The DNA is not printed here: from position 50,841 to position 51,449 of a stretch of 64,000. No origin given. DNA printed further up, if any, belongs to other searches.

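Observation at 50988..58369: CHAT protease - NACHT NTPase - giant helical-repeat STAND protein coupled to a small conserved protein: candidate undescribed defence/conflict module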

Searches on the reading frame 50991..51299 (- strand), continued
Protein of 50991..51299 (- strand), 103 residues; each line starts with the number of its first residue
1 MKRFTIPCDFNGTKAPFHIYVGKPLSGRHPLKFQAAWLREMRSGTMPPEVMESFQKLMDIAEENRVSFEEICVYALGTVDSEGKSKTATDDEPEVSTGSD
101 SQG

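Call 86: find_homologous_proteins(query=A3, max_evalue=0.001)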
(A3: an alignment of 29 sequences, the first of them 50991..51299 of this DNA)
Query A3 (29 sequences) (103 aa, profile of the alignment): 211 proteins with E <= 0.001 among 803 candidates; the best 120 are listed.
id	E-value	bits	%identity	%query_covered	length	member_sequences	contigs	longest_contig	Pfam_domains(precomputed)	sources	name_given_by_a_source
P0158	8.0e-42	159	70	75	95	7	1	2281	PF11020.16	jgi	jgi:hypothetical protein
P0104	1.3e-40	155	60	90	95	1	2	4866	PF11020.16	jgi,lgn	jgi:hypothetical protein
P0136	1.7e-40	155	64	75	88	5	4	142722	PF11020.16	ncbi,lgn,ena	-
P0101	4.1e-40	153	63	88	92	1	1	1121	PF11020.16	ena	-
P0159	4.1e-40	153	58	88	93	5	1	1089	PF11020.16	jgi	jgi:hypothetical protein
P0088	5.6e-40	153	72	86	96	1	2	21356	PF11020.16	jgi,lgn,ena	-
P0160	6.0e-40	153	61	84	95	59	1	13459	PF11020.16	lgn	-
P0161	7.6e-40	153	65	80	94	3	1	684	PF11020.16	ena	-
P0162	7.8e-40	153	61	92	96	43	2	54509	PF11020.16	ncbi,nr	ncbi:MAG: DUF2610 domain-containing protein [Pseudomonadota bacterium]|nr:DUF2610 domain-containing 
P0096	8.8e-40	152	68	80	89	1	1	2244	PF11020.16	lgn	-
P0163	1.1e-39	152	65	80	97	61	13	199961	PF11020.16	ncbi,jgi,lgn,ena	-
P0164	2.3e-39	151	57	88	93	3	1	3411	PF11020.16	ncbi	-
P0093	2.6e-39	151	63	87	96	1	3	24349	PF11020.16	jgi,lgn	jgi:hypothetical protein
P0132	3.1e-39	151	62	80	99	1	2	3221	PF11020.16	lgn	-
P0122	3.2e-39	151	62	83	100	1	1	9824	PF11020.16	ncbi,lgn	-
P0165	3.3e-39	151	62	88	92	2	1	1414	PF11020.16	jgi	jgi:hypothetical protein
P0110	3.8e-39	150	65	85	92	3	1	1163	PF11020.16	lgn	-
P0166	3.8e-39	150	59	90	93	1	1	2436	PF11020.16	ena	-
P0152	4.7e-39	150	57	84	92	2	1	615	PF11020.16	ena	-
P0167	5.3e-39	150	66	80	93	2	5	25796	PF11020.16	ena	-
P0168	5.6e-39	150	63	87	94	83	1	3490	PF11020.16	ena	-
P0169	6.0e-39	150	63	82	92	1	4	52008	PF11020.16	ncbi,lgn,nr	ncbi:MAG: DUF2610 domain-containing protein [Methylobacter sp.]|nr:DUF2610 domain-containing protein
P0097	6.2e-39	150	63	88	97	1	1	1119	PF11020.16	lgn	-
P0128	6.7e-39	150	62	86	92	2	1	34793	PF11020.16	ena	-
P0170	8.3e-39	149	62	80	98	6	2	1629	PF11020.16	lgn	-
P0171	9.2e-39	149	57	84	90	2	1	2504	PF11020.16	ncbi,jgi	jgi:hypothetical protein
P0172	1.1e-38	149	55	94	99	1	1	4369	PF11020.16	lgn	-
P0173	1.1e-38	149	57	93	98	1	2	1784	PF11020.16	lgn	-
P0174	1.1e-38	149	64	85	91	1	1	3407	PF11020.16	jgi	jgi:hypothetical protein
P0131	1.2e-38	149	62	86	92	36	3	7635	PF11020.16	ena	-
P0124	1.2e-38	149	66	75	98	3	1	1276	PF11020.16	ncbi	-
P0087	1.4e-38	149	76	100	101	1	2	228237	PF11020.16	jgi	jgi:hypothetical protein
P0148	1.5e-38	148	63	77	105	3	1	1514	PF11020.16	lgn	-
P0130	1.9e-38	148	65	81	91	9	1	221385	PF11020.16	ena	-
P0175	1.9e-38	148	60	80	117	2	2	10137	PF11020.16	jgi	-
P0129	2.1e-38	148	69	75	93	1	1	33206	PF11020.16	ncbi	-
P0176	2.2e-38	148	56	84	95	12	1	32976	PF11020.16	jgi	jgi:Domain of unknown function (DUF2610)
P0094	2.3e-38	148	69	82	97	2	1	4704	PF11020.16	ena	-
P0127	2.9e-38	148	63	85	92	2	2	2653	PF11020.16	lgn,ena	-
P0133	4.2e-38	147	67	77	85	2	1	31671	PF11020.16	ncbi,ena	-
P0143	6.3e-38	146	68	76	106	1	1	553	PF11020.16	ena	-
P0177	6.3e-38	146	59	85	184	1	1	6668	PF11020.16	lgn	-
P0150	6.3e-38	146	58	81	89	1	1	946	PF11020.16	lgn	-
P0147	6.8e-38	146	58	90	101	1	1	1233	PF11020.16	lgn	-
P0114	7.4e-38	146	57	100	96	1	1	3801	PF11020.16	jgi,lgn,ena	-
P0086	7.4e-38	146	100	100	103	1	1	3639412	PF11020.16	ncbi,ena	-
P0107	8.1e-38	146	69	78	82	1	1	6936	PF11020.16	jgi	jgi:Domain of unknown function (DUF2610)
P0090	1.1e-37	146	61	90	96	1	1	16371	PF11020.16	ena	-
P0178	1.3e-37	145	62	83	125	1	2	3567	PF11020.16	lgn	-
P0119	1.4e-37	145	70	72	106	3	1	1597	PF11020.16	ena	-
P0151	1.5e-37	145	62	77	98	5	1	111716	PF11020.16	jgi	jgi:hypothetical protein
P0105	1.5e-37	145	68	76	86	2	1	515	PF11020.16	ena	-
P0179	1.9e-37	145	61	84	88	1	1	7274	PF11020.16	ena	-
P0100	2.0e-37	145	64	91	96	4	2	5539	PF11020.16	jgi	jgi:Domain of unknown function (DUF2610)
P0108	2.2e-37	145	73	78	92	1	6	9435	PF11020.16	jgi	jgi:hypothetical protein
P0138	2.4e-37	145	68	72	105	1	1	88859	PF11020.16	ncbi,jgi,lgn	-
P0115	2.5e-37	145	64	80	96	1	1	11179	PF11020.16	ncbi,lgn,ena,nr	ncbi:MAG TPA: DUF2610 domain-containing protein [Thermoanaerobaculia bacterium]|nr:DUF2610 domain-co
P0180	2.9e-37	144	67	76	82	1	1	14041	PF11020.16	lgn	-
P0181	3.1e-37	144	65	72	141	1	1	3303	PF11020.16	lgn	-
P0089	3.3e-37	144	66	90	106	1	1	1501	PF11020.16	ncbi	-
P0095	3.5e-37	144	67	87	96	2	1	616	PF11020.16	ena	-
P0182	3.8e-37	144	66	80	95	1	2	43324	PF11020.16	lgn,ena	-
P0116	5.8e-37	143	65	80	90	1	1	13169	PF11020.16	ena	-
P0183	6.8e-37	143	56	98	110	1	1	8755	PF11020.16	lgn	-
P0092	6.9e-37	143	67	82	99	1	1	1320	PF11020.16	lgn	-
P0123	7.3e-37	143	68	77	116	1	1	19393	PF11020.16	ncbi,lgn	-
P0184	1.1e-36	142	62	80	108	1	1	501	PF11020.16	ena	-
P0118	1.2e-36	142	63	80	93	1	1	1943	PF11020.16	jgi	jgi:hypothetical protein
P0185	1.3e-36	142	56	92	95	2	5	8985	PF11020.16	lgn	-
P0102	1.3e-36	142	67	82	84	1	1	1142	PF11020.16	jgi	jgi:Domain of unknown function (DUF2610)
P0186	1.5e-36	142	63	82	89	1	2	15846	PF11020.16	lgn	-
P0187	2.3e-36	141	66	75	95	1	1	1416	PF11020.16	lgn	-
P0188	2.5e-36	141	61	83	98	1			PF11020.16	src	-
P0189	2.5e-36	141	50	100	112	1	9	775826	PF11020.16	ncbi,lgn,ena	-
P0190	2.5e-36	141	55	89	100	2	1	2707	PF11020.16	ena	-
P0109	3.1e-36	141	69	79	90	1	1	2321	PF11020.16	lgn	-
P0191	3.5e-36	141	59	74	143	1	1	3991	PF11020.16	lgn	-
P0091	3.6e-36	141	65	88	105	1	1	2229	PF11020.16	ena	-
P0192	3.6e-36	141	61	75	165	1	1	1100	PF11020.16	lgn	-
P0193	5.4e-36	140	57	87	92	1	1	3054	PF11020.16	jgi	-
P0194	6.1e-36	140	60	81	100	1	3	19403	PF11020.16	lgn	-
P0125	6.1e-36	140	68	77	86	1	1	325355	PF11020.16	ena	-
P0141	7.0e-36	140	57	98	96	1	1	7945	PF11020.16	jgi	jgi:hypothetical protein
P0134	8.2e-36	140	61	86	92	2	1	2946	PF11020.16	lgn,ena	-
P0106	9.0e-36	140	65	85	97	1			PF11020.16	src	-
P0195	9.1e-36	140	56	97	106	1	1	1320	PF11020.16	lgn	-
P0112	9.8e-36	139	64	82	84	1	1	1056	PF11020.16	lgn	-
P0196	1.0e-35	139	57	87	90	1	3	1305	PF11020.16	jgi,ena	-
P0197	1.0e-35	139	58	84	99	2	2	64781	PF11020.16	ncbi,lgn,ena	-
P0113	1.1e-35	139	64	82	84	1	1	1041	PF11020.16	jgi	jgi:hypothetical protein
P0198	1.2e-35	139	63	95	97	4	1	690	PF11020.16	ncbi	-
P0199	1.4e-35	139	56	87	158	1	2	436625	PF11020.16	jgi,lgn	jgi:hypothetical protein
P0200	1.4e-35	139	59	80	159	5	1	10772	PF11020.16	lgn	-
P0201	1.5e-35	139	61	77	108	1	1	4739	PF11020.16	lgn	-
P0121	1.5e-35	139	63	84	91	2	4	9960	PF11020.16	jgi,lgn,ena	jgi:hypothetical protein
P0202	1.7e-35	139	58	83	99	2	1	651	PF11020.16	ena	-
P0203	1.8e-35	139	61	77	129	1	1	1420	PF11020.16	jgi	jgi:hypothetical protein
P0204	1.8e-35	139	52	88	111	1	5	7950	PF11020.16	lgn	-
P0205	2.2e-35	138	61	77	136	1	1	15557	PF11020.16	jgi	jgi:Ran GTPase-activating protein (RanGAP) involved in mRNA processing and transport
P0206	2.2e-35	138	61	77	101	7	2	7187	PF11020.16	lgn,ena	-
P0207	2.2e-35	138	71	75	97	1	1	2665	PF11020.16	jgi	jgi:hypothetical protein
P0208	2.5e-35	138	58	98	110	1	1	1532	PF11020.16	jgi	jgi:hypothetical protein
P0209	2.7e-35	138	55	86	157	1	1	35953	PF11020.16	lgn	-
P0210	2.7e-35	138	57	88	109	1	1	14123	PF11020.16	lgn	-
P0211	2.9e-35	138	61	75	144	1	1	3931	PF11020.16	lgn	-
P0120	2.9e-35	138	72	74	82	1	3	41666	PF11020.16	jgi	jgi:hypothetical protein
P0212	3.1e-35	138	57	86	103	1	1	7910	PF11020.16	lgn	-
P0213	3.1e-35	138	61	75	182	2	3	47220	PF11020.16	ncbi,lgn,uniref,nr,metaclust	ncbi:hypothetical protein SZ25_00514 [Candidatus Arcanobacter lacustris]|uniref:DUF2610 domain-conta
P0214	3.1e-35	138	61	75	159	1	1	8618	PF11020.16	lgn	-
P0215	3.3e-35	138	58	90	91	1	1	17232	PF11020.16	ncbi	-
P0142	3.6e-35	138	66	78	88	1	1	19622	PF11020.16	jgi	jgi:hypothetical protein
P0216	3.8e-35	138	58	96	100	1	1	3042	PF11020.16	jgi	jgi:Domain of unknown function (DUF2610)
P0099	4.9e-35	137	68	76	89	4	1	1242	PF11020.16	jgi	jgi:hypothetical protein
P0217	5.0e-35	137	61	75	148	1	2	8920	PF11020.16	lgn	-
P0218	5.0e-35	137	59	74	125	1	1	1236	PF11020.16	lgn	-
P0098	5.0e-35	137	72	76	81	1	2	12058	PF11020.16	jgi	jgi:hypothetical protein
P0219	5.0e-35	137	64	75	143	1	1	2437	PF11020.16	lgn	-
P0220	5.4e-35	137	59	80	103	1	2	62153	PF11020.16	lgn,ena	-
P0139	5.9e-35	137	59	88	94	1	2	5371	PF11020.16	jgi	jgi:hypothetical protein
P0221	5.9e-35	137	61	75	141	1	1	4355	PF11020.16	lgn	-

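Call 92: search_protein_representatives(alignment_id=A1)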
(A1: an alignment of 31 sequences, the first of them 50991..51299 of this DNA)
Query: 31 sequences, 94 profile positions. Proteins with E-value up to 0.001 (for the whole library): 853; up to 1e-10: 633; up to 1e-30: 51. The best 150 are listed.
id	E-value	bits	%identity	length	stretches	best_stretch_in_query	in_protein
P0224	4.5e-43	161.3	-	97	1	1-92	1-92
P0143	4.9e-43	161.2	-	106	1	1-84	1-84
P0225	1.1e-42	160.1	-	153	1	1-88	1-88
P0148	1.8e-42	159.4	-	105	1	1-92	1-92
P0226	5.7e-42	157.8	-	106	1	1-88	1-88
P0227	5.8e-42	157.8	-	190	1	1-89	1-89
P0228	3.3e-41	155.4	-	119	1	1-86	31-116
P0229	6.8e-41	154.4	-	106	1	1-90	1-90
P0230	3.9e-40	151.9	-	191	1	1-91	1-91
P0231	5.2e-39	148.3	-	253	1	1-91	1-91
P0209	8.3e-38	144.5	-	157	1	1-87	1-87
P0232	4.7e-37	142.1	-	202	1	1-90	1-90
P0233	7.2e-37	141.5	-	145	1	1-90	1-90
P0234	2.6e-36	139.7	-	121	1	1-85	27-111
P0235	1.4e-35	137.3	-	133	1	3-86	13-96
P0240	1.0e-34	134.5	-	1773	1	1-88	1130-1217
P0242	2.6e-34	133.2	-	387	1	1-91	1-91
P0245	7.3e-34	131.8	-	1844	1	1-89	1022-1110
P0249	2.2e-33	130.3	-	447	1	1-87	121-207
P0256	4.3e-32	126.2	-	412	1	1-88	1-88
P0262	2.8e-31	123.5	-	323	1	1-86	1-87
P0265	3.5e-31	123.2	-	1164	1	1-90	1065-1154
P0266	5.3e-31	122.7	-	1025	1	1-87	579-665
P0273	1.7e-30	121.0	-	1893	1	1-82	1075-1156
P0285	6.5e-29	116.0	-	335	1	1-90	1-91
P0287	8.2e-29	115.6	-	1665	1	1-86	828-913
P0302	5.1e-28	113.1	-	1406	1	1-85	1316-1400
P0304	6.4e-28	112.8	-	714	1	1-85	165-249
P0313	3.0e-27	110.6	-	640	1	1-88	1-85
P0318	3.3e-27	110.5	-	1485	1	1-89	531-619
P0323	1.0e-26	108.9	-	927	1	1-88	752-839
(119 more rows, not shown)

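Call 93: search_protein_families(library=pfam, proteins=[P0240, P0245, P0273, P0287, P0265, P0318], max_evalue=0.0001)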
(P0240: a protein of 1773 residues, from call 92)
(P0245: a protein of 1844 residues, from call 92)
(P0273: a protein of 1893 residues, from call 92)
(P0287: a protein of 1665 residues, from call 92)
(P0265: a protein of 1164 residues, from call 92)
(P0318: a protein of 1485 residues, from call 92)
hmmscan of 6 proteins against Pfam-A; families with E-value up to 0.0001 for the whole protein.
P0240 (1773 aa): 12 families
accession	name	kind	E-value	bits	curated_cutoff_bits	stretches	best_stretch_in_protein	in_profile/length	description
PF11020.14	DUF2610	-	1e-30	105.9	21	1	1130-1208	1-79/81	Domain of unknown function (DUF2610)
PF20703.3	nSTAND1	-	1.2e-30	107.9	27.1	1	20-434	1-359/379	Novel STAND NTPase 1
PF07719.23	TPR_2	-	7.2e-20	69.8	27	0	1619-1649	1-31/34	Tetratricopeptide repeat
PF00515.34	TPR_1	-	8.5e-20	70.1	27.8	1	1621-1649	3-31/34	Tetratricopeptide repeat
PF13424.12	TPR_12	-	2.3e-15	57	30.1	0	976-1043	10-76/77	Tetratricopeptide repeat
PF13181.12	TPR_8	-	5.3e-14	51.6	25.7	0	1015-1042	4-31/34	Tetratricopeptide repeat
PF13374.12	TPR_10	-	2.9e-10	40.2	27.5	0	1013-1043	3-33/42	Tetratricopeptide repeat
PF14559.12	TPR_19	-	1.7e-06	28.7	25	0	645-677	7-39/68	Tetratricopeptide repeat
PF13174.12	TPR_6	-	2.5e-06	28.2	26.3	0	1624-1647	5-28/33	Tetratricopeptide repeat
PF13414.12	TPR_11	-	2.4e-05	24.4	26.8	0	1019-1041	1-23/42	TPR repeat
PF13176.12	TPR_7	-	3.4e-05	24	27.9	0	1624-1649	4-29/36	Tetratricopeptide repeat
PF13191.12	AAA_16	-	8.6e-05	23.5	32.6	1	35-180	2-159/167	AAA ATPase domain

P0245 (1844 aa): 12 families
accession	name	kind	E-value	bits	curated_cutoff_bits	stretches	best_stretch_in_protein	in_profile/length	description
PF00069.31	Pkinase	-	3.3e-47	161.5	31.7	1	62-311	4-252/263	Protein kinase domain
PF07714.23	PK_Tyr_Ser-Thr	-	5e-31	108.4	23.1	1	64-317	6-254/258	Protein tyrosine and serine/threonine kinase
PF11020.14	DUF2610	-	6.9e-30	103.2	21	1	1022-1101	1-80/81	Domain of unknown function (DUF2610)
PF07719.23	TPR_2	-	1.8e-16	59.3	27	1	1506-1536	4-34/34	Tetratricopeptide repeat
PF13424.12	TPR_12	-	3.2e-12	46.9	30.1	0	1471-1533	5-75/77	Tetratricopeptide repeat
PF00515.34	TPR_1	-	9.5e-12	44.7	27.8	1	1506-1536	4-34/34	Tetratricopeptide repeat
PF13414.12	TPR_11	-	1.7e-10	40.8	26.8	0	1515-1536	6-27/42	TPR repeat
PF13181.12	TPR_8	-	9.4e-09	35.2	25.7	0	1507-1536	5-34/34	Tetratricopeptide repeat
PF01636.29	APH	-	3e-06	27.6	23.2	0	82-176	20-108/239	Phosphotransferase enzyme family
PF14559.12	TPR_19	-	2.1e-05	25.2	25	1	1517-1565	5-53/68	Tetratricopeptide repeat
PF13432.12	TPR_16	-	3.1e-05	24.7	32.7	0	1473-1536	1-64/65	Tetratricopeptide repeat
PF23914.1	TPR_CcmH_CycH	-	9.5e-05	22.7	42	0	1504-1558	51-105/158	Cytochrome c-type biogenesis protein H TPR domain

P0273 (1893 aa): 9 families
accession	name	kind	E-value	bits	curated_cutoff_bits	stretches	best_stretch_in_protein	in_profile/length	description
PF00069.31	Pkinase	-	1.9e-43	149.2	31.7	1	119-372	3-253/263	Protein kinase domain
PF11020.14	DUF2610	-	5.3e-29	100.4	21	1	1075-1154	1-80/81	Domain of unknown function (DUF2610)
PF07714.23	PK_Tyr_Ser-Thr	-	4.1e-27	95.6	23.1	1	123-371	7-249/258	Protein tyrosine and serine/threonine kinase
PF13424.12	TPR_12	-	3.1e-14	53.4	30.1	0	723-793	8-72/77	Tetratricopeptide repeat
PF07719.23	TPR_2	-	7.2e-13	48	27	0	1550-1579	2-31/34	Tetratricopeptide repeat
PF00515.34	TPR_1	-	2.5e-11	43.3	27.8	0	1555-1579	7-31/34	Tetratricopeptide repeat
PF13428.12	TPR_14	-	6.6e-07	29.8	23.5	0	766-795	1-30/44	Tetratricopeptide repeat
PF13717.11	Zn_ribbon_4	-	1.6e-06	28.4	30.3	1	1-32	1-35/36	zinc-ribbon domain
PF13176.12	TPR_7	-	8.2e-06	26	27.9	0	725-750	6-31/36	Tetratricopeptide repeat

P0287 (1665 aa): 9 families
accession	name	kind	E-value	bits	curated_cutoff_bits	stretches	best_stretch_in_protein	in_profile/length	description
PF11020.14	DUF2610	-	2.4e-26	91.9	21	1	828-906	1-79/81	Domain of unknown function (DUF2610)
PF07719.23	TPR_2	-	3.1e-17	61.6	27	0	1291-1323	1-33/34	Tetratricopeptide repeat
PF00515.34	TPR_1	-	6.8e-14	51.4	27.8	0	1183-1207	1-25/34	Tetratricopeptide repeat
PF13181.12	TPR_8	-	1.3e-12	47.2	25.7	0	1329-1357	5-33/34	Tetratricopeptide repeat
PF13424.12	TPR_12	-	5.4e-12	46.2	30.1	0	470-548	2-74/77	Tetratricopeptide repeat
PF00069.31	Pkinase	-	3.3e-11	43.5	31.7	1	10-126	138-254/263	Protein kinase domain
PF07714.23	PK_Tyr_Ser-Thr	-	6.8e-07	29.3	23.1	1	11-124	143-249/258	Protein tyrosine and serine/threonine kinase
PF13374.12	TPR_10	-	3.1e-05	24.3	27.5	0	519-547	2-30/42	Tetratricopeptide repeat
PF13176.12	TPR_7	-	6.8e-05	23.1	27.9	0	1186-1209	2-27/36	Tetratricopeptide repeat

P0265 (1164 aa): 8 families
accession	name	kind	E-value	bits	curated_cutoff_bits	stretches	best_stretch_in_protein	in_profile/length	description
PF00069.31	Pkinase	-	1.5e-45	156.1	31.7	1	136-361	1-220/263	Protein kinase domain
PF11020.14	DUF2610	-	7.3e-30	103.2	21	1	1065-1145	1-81/81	Domain of unknown function (DUF2610)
PF07714.23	PK_Tyr_Ser-Thr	-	6.8e-29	101.4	23.1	1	137-380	2-244/258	Protein tyrosine and serine/threonine kinase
PF13424.12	TPR_12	-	2.3e-11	44.1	30.1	0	616-688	4-77/77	Tetratricopeptide repeat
PF00515.34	TPR_1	-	5.8e-07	29.5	27.8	0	666-689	4-27/34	Tetratricopeptide repeat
PF07719.23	TPR_2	-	3e-06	27.4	27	0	953-980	4-31/34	Tetratricopeptide repeat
PF13181.12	TPR_8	-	4.8e-06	26.8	25.7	0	666-694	4-32/34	Tetratricopeptide repeat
PF06552.18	TOM20_plant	-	7.9e-05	22.9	20.6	0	630-665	88-123/187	Plant specific mitochondrial import receptor subunit TOM20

P0318 (1485 aa): 6 families
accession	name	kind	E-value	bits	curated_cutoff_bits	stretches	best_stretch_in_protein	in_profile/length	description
PF11020.14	DUF2610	-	9.8e-24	83.5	21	1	531-607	1-77/81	Domain of unknown function (DUF2610)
PF13424.12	TPR_12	-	1.4e-14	54.5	30.1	1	378-446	10-77/77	Tetratricopeptide repeat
PF07719.23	TPR_2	-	6.4e-12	45.1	27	0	218-249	1-32/34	Tetratricopeptide repeat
PF00515.34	TPR_1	-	1.6e-10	40.8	27.8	0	422-444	9-31/34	Tetratricopeptide repeat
PF13181.12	TPR_8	-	8.2e-10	38.5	25.7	0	1024-1052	4-32/34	Tetratricopeptide repeat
PF24885.1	TPR_NPHP3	-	1.6e-05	24.9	100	0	649-751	77-173/239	Nephrocystin-3 TPR domain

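Call 98: search_protein_families(library=pfam, proteins=[L012:3383-4612:+, L061:3002-4351:+, L011:1780-2769:+, L041:1914-3950:+, L080:17501-19930:-], max_evalue=0.01)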
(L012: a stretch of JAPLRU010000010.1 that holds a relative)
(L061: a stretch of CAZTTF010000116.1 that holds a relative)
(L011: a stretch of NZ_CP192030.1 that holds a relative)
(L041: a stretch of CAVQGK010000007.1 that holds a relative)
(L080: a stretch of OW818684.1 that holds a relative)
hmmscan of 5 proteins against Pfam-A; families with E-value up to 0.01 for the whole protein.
L012:3383-4612:+ (410 aa): 0 families

L061:3002-4351:+ (450 aa): 0 families

L011:1780-2769:+ (330 aa): 2 families
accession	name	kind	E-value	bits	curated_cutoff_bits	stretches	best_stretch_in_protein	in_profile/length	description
PF13365.12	Trypsin_2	-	1.4e-11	45.7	27.6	1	20-166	1-143/144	Trypsin-like peptidase domain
PF00089.32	Trypsin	-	0.00045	20.5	20.6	1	21-167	28-194/220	Trypsin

L041:1914-3950:+ (679 aa): 1 family
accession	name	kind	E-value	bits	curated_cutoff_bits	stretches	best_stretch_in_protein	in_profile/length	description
PF13271.11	DUF4062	-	3.9e-07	30.6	24.7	1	345-452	1-82/82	Domain of unknown function (DUF4062)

L080:17501-19930:- (810 aa): 3 families
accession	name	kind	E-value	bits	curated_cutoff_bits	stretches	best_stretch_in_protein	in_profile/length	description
PF13191.12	AAA_16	-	0.0026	18.7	32.6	1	505-633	11-158/167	AAA ATPase domain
PF13469.12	Sulfotransfer_3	-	0.0065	17.2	27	0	564-656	49-144/216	Sulfotransferase family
PF13401.12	AAA_22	-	0.0095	16.7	27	0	517-651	3-127/130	AAA domain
